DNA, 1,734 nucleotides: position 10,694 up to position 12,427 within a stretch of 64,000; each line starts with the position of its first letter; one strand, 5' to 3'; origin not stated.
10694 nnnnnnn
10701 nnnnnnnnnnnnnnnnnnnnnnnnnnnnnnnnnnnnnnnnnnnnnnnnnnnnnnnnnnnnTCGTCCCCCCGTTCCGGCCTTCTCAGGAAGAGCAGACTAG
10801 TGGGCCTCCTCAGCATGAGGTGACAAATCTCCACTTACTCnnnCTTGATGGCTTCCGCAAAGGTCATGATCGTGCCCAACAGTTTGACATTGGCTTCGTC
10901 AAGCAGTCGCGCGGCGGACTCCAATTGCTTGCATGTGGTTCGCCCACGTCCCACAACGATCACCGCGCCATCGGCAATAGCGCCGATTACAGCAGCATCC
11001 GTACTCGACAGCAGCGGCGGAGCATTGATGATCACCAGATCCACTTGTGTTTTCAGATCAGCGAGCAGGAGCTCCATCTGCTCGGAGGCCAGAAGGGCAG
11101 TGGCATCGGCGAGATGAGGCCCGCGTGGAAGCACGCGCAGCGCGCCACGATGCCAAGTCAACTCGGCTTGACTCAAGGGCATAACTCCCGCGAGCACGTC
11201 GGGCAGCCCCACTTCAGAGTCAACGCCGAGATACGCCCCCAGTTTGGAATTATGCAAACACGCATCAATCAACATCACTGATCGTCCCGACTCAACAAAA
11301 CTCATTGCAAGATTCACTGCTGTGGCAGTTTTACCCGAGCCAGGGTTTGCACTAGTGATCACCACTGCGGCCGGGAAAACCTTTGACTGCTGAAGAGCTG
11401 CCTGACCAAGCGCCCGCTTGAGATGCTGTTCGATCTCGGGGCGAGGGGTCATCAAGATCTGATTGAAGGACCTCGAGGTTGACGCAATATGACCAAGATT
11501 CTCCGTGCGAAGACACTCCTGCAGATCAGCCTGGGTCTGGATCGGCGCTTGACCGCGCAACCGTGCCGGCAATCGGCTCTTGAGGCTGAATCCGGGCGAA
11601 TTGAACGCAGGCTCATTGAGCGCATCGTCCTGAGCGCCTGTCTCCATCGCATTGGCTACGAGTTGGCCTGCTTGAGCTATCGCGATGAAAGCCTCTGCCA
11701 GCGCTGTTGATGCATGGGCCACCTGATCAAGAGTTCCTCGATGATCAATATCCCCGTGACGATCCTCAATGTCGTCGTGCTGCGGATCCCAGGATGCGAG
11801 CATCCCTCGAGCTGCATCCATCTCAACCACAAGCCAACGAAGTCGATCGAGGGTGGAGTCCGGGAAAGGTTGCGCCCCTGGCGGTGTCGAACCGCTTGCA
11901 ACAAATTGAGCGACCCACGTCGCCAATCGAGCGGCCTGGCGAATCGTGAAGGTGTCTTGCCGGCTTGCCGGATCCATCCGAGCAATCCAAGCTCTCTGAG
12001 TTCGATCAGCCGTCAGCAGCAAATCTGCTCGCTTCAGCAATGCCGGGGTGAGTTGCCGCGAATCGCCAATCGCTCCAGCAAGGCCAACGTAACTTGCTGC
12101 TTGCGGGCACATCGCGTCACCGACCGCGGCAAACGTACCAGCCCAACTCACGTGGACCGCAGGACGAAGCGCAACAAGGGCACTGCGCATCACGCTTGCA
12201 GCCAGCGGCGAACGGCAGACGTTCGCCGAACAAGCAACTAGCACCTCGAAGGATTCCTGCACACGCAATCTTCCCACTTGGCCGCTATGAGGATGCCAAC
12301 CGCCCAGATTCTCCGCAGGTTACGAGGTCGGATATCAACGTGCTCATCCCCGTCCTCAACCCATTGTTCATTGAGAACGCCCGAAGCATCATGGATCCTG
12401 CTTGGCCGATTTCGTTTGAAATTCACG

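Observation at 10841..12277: Single-polypeptide LMW-PTP + BY-kinase-like ATPase with degenerate kinase motifs and no tyrosine cluster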

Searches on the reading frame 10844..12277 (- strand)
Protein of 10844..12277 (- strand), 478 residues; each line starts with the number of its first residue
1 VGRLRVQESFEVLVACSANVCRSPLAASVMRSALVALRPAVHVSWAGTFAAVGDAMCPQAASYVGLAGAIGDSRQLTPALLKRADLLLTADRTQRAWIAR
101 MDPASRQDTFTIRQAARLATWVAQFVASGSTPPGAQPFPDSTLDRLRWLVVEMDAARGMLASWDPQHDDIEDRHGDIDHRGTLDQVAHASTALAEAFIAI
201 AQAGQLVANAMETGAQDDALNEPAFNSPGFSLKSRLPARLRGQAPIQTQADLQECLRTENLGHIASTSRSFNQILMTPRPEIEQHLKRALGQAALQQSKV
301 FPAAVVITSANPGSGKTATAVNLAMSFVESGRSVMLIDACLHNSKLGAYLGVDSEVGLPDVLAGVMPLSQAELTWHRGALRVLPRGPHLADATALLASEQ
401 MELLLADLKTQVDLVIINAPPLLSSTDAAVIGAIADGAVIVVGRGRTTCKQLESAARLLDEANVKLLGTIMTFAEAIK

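Call 3: search_protein_families(library=pfam, proteins=[window:10844-12277:-], max_evalue=1)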
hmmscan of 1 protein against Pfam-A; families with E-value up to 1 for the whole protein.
window:10844-12277:- (478 aa): 9 families
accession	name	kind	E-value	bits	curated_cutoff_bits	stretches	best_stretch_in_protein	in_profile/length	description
PF01451.26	LMWPc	-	1.1e-09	39.1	23.2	1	12-113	1-108/144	Low molecular weight phosphotyrosine protein phosphatase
PF13614.12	AAA_31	-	6.4e-09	36.4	27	1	305-443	4-148/177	AAA domain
PF10609.15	ParA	-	1.5e-08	34.8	27.1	1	304-471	5-172/246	NUBPL iron-transfer P-loop NTPase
PF01656.29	CbiA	-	3e-05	24.4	25.4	1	305-448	1-54/125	CobQ/CobB/MinD/ParA nucleotide binding domain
PF09140.17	MipZ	-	0.00076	19.3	20.7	1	305-421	3-109/262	ATPase MipZ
PF20720.3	nSTAND3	-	0.001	19.2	27.2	1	305-337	19-51/155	Novel STAND NTPase 3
PF08433.16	KTI12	-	0.14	12.1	22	1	306-339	4-37/271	Chromatin associated protein KTI12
PF13245.12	AAA_19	-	0.15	12.7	25.1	1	300-336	8-46/134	AAA domain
PF03796.21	DnaB_C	-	0.15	11.8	27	1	304-416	20-134/255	DnaB-like helicase C terminal domain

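Call 4: search_protein_families(library=ncbifam, proteins=[window:10844-12277:-], max_evalue=1)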
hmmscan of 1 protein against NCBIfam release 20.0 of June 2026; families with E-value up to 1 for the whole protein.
window:10844-12277:- (478 aa): 19 families
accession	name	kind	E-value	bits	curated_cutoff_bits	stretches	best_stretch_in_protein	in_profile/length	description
TIGR03018.1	pepcterm_TyrKin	hypoth_equivalog_domain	6.2e-33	113.9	230.65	1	285-465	17-202/207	XrtA-associated tyrosine autokinase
TIGR01007.1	eps_fam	subfamily_domain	5.9e-27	94.5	108.05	1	304-471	19-187/204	polysaccharide biosynthesis tyrosine autokinase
NF007350.0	PRK09841.1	equivalog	3.3e-24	85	1248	1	304-471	533-700/726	tyrosine-protein kinase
TIGR03029.1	EpsG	equivalog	1.7e-21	76.6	313.8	1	304-472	105-273/274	chain length determinant protein tyrosine kinase EpsG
TIGR01005.1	eps_transp_fam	subfamily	2.7e-20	72.2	411.7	1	276-472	520-716/754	exopolysaccharide transport protein family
NF008568.0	PRK11519.1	equivalog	9.9e-19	67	1068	1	304-471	528-695/720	tyrosine-protein kinase Wzc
TIGR01969.1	minD_arch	subfamily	1.4e-13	50.7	201.75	1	304-448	2-144/251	cell division ATPase MinD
TIGR01968.1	minD_bact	equivalog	1.8e-12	47.2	212.9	1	304-444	3-143/261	septum site-determining protein MinD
TIGR03371.1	cellulose_yhjQ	equivalog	4.4e-08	32.9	157.85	1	304-460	3-163/246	cellulose biosynthesis protein BcsQ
NF041546.1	ParA_partition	equivalog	1.3e-07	31.4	180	2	307-339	4-36/203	ParA family partition ATPase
NF007520.0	PRK10126.1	equivalog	7.7e-07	29.7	243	1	11-107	4-99/147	low molecular weight protein-tyrosine-phosphatase Wzb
NF008486.0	PRK11391.1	equivalog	3.6e-06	27.5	247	1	11-112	8-108/148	phosphotyrosine-protein phosphatase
NF041136.1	MrpORP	equivalog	4.1e-05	23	450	1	304-468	7-172/365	iron-sulfur cluster carrier protein MrpORP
NF008669.0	PRK11670.1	equivalog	4.8e-05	22.4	348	1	286-357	94-162/369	iron-sulfur cluster carrier protein ApbC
NF008079.0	PRK10818.1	equivalog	0.00043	19.7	508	1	305-442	5-143/270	septum site-determining protein MinD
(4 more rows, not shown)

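Call 6: search_solved_structures(query=window:10844-12277:-, max_evalue=0.01, show_alignments=4)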
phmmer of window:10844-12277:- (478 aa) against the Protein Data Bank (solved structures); distinct sequences matched with E-value up to 0.01: 51.
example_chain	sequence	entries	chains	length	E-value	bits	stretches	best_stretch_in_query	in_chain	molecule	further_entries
6z0p_A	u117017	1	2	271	6.1e-20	74.8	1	291-471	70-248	BceF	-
3cio_A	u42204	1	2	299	5.3e-19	71.7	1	304-472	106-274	Tyrosine-protein kinase etk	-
6u1q_A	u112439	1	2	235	2e-16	63.2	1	304-471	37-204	VpsO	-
7ni2_A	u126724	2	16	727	1.6e-14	56.9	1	304-471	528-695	Tyrosine-protein kinase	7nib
9i2q_D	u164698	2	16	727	1.6e-14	56.9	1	304-471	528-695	Putative transmembrane protein Wzc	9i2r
9exq_D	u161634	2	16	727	1.6e-14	56.9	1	304-471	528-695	Putative transmembrane protein Wzc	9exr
9exo_H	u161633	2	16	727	1.6e-14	56.9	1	304-471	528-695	Putative transmembrane protein Wzc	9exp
7nhr_A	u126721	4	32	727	1.6e-14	56.9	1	304-471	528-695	Putative transmembrane protein Wzc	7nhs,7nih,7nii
3la6_A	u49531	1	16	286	2.4e-14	56.3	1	304-471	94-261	Tyrosine-protein kinase wzc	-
4jlv_A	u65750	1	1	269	5e-14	55.3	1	303-472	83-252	C-terminal fragment of Membrane protein CapA1, Putative uncharacterized protein capB1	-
9xgv_A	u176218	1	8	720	1.5e-13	53.7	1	304-471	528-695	Tyrosine-protein kinase wzc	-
9r62_I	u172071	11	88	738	1.6e-13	53.7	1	304-471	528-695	Tyrosine-protein kinase wzc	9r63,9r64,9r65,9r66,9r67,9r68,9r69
4jmp_A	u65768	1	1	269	1.7e-13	53.5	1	246-471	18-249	C-terminal fragment of CapA, Protein tyrosine kinase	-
3bfv_A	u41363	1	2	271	4.3e-13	52.2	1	264-471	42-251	Membrane protein CapA1, Protein tyrosine kinase,Protein tyrosine kinase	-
2ved_A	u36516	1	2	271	2.9e-12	49.5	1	264-471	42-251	MEMBRANE PROTEIN CAPA1, PROTEIN TYROSINE KINASE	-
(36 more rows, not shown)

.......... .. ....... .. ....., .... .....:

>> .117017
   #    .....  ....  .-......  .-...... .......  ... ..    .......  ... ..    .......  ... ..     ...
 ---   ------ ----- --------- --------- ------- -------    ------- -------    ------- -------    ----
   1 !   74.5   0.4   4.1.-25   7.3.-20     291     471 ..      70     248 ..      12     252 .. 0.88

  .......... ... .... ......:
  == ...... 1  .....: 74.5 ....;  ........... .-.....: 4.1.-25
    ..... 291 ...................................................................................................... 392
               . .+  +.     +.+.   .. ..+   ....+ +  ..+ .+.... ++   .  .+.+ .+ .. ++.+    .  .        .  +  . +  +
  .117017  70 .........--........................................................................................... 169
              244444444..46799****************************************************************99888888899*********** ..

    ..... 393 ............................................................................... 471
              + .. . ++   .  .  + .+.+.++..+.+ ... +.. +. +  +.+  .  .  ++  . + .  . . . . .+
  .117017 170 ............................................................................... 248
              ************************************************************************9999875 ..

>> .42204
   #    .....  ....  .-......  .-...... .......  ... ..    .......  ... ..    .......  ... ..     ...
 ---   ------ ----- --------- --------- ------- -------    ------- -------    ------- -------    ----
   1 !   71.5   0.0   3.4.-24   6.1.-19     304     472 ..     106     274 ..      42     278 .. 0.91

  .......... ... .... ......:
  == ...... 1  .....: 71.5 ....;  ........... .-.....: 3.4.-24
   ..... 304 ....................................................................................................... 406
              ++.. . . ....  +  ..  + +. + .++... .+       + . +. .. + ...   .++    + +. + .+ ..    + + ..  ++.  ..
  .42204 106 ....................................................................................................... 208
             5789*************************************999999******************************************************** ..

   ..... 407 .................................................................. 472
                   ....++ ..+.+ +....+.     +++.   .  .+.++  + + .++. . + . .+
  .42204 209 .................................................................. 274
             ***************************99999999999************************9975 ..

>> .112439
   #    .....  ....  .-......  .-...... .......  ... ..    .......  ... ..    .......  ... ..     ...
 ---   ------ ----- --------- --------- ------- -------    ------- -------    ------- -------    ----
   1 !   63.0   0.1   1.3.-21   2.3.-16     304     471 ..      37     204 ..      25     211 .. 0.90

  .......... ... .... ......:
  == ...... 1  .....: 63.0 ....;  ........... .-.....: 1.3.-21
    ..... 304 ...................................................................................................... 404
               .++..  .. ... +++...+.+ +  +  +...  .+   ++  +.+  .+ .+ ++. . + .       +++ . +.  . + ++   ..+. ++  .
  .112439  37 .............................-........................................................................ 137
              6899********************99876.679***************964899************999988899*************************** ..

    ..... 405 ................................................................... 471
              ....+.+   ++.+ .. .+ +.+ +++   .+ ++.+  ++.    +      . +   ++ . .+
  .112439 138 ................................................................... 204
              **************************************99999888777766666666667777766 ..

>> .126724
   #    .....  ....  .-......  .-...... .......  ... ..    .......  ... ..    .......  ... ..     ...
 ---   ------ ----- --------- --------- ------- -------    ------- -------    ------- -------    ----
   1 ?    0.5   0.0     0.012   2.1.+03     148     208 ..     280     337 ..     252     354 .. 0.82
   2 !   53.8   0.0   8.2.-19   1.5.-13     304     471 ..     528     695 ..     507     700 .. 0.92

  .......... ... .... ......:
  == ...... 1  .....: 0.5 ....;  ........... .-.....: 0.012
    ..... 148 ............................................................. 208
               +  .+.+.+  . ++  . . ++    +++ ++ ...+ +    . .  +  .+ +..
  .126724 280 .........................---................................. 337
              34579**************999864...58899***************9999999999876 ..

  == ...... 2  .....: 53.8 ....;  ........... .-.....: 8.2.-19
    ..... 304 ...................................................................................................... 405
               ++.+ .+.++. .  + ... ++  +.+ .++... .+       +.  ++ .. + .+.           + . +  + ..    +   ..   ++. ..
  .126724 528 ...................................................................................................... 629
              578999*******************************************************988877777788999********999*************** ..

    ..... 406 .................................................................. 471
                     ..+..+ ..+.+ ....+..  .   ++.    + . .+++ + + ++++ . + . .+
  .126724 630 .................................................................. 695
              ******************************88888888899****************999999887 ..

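Call 7: find_homologous_proteins(query=window:10844-12277:-, max_evalue=0.001)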
Query window:10844-12277:- (478 aa): 46 proteins with E <= 0.001 among 8000 candidates.
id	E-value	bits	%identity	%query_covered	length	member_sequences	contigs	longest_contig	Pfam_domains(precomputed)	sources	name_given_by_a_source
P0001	0.0e+0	1021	100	99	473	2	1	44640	PF10609.16,PF13614.13,PF01451.28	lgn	-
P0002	4.9e-175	601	62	98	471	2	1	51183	PF01451.28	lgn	-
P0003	6.8e-173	594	61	98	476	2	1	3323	PF01451.28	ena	-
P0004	2.1e-168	579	58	98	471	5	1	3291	PF10609.16,PF13614.13,PF01451.28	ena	-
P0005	1.3e-145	504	53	99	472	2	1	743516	PF10609.16,PF01656.30,PF13614.13,PF01451.28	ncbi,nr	ncbi:MAG: polysaccharide biosynthesis tyrosine autokinase [Actinomycetota bacterium]|nr:polysacchari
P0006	2.5e-144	500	52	98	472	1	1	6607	PF10609.16,PF01656.30,PF13614.13,PF01451.28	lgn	-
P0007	2.2e-140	487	57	88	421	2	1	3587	PF10609.16,PF13614.13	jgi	-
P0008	1.9e-137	477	53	98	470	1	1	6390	PF10609.16,PF01656.30,PF13614.13,PF01451.28,PF09140.18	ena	-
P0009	3.3e-29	120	44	36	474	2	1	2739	PF02706.21,PF10609.16,PF01656.30,PF13614.13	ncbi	-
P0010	4.9e-29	120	45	36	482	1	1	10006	PF02706.21,PF10609.16,PF01656.30,PF13614.13,PF09140.18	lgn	-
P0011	4.6e-26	110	35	50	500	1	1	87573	PF02706.21,PF10609.16,PF01656.30,PF13614.13,PF09140.18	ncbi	ncbi:UNVERIFIED_ORG: capsular exopolysaccharide synthesis family protein [Arthrobacter sp. UYCu721]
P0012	2.7e-25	107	42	36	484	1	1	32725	PF02706.21,PF10609.16,PF01656.30,PF13614.13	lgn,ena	-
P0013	4.9e-25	106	39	36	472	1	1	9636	PF02706.21,PF10609.16,PF01656.30,PF13614.13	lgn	-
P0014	1.3e-22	99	38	36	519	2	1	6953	PF02706.21,PF10609.16,PF01656.30,PF13614.13,PF09140.18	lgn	-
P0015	1.2e-20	92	37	35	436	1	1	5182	PF10609.16,PF01656.30,PF13614.13,PF13807.12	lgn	-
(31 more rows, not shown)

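Call 11: find_encoding_contigs(protein=P0001, flank=10000, max_places=3)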
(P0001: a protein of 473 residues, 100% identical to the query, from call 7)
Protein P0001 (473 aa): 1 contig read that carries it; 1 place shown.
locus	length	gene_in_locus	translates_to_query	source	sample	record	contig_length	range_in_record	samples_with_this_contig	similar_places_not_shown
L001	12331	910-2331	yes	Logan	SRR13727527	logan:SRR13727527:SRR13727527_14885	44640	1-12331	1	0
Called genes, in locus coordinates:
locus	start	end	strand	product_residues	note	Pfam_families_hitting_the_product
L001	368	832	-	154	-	-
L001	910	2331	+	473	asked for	PF01451:LMWPc, PF10609:ParA, PF13614:AAA_31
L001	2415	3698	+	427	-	PF03721:UDPG_MGDP_dh_N, PF00984:UDPG_MGDP_dh, PF03720:UDPG_MGDP_dh_C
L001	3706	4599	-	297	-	-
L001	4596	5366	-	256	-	-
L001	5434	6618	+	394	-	PF13439:Glyco_transf_4, PF13579:Glyco_trans_4_4 (weak), PF20706:GT4-conflict, PF00534:Glycos_transf_1, PF13692:Glyco_trans_1_4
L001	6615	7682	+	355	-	PF08240:ADH_N, PF00107:ADH_zinc_N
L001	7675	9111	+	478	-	PF01467:CTP_transf_like, PF00294:PfkB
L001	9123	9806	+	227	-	PF00483:NTP_transferase, PF12804:NTP_transf_3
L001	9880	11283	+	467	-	-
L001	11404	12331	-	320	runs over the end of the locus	-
